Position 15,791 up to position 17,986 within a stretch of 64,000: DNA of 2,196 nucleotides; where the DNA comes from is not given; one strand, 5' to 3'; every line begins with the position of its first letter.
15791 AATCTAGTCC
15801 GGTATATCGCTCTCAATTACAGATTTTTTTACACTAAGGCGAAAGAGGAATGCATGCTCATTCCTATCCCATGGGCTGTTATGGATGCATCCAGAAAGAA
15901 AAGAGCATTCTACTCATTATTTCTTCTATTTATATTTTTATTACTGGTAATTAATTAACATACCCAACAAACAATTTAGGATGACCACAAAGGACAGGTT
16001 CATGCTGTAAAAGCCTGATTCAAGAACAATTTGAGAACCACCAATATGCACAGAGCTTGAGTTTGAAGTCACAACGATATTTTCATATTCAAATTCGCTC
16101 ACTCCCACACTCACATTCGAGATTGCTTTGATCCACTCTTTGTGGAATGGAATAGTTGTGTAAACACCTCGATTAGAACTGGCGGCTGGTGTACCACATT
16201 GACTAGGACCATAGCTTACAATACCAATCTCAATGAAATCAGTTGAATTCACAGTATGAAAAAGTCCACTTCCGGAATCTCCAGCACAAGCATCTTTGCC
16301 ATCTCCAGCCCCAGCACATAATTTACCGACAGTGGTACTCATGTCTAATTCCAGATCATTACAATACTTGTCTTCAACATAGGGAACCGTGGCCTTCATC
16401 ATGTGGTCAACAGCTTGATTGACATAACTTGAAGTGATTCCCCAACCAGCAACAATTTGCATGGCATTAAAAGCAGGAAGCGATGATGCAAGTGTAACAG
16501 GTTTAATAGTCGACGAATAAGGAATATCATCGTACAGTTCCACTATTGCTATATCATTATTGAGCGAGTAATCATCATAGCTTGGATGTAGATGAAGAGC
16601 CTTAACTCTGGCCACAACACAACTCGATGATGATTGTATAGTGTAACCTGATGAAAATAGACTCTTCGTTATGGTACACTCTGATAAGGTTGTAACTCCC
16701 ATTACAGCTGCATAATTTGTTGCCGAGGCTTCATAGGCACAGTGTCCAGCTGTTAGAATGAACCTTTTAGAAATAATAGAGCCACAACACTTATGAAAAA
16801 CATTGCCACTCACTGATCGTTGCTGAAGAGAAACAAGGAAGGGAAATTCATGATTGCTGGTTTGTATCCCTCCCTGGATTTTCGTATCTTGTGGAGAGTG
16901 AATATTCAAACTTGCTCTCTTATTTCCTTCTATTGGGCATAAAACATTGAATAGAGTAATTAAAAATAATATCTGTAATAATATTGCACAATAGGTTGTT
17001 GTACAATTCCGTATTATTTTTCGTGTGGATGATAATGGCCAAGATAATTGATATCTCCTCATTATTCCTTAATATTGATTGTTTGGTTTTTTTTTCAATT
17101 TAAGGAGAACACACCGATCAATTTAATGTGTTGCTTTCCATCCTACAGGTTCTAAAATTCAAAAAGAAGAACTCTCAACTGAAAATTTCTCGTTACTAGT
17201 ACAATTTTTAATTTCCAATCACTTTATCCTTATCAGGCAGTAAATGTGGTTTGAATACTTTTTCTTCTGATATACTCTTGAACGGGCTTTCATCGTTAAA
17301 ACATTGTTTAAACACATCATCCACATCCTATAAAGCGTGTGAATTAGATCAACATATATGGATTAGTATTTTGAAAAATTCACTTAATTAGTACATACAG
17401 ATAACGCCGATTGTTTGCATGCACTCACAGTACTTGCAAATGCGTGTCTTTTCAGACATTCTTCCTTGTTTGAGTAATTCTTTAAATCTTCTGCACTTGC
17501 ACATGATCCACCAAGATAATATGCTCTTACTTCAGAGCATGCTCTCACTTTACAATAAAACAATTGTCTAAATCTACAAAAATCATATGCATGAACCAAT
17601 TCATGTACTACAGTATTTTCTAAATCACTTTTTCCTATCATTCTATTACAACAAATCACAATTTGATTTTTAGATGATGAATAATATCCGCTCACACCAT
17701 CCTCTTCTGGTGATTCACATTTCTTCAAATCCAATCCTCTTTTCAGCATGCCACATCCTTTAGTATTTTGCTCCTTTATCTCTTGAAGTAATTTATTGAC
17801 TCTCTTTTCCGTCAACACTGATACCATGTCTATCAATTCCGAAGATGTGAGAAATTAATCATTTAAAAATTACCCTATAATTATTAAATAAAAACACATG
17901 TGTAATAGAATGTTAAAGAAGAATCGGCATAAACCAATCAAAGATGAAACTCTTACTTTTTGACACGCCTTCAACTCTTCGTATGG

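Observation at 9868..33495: Canonical palindromic E2F sites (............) at a fixed short distance upstream of three unrelated genes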

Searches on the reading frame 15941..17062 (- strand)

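Call 34: search_protein_families(library=pfam, proteins=[window:15941-17062:-], max_evalue=0.001)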
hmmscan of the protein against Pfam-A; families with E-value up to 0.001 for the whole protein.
window:15941-17062:- (373 aa): 1 family
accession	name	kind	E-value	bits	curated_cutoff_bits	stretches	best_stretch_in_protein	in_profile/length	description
PF00089.32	Trypsin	-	2.1e-36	126.3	20.6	1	62-311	1-220/220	Trypsin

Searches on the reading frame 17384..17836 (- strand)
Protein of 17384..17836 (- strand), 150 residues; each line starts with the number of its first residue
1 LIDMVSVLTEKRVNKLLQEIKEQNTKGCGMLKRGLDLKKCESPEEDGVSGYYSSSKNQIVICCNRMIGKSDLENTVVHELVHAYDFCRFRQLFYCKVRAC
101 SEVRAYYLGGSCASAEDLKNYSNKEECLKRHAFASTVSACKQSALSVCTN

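Call 36: search_protein_families(library=pfam, proteins=[window:17384-17836:-], max_evalue=0.001)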
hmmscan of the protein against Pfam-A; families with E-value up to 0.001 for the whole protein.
window:17384-17836:- (150 aa): 2 families
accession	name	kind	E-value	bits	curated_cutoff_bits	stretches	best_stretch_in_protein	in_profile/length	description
PF09768.15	Peptidase_M76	-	6.7e-24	85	25.2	1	11-142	15-147/170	Peptidase M76 family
PF20573.4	DUF6782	-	0.00043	20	27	1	10-84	28-102/241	Putative metallopeptidase family (DUF6782)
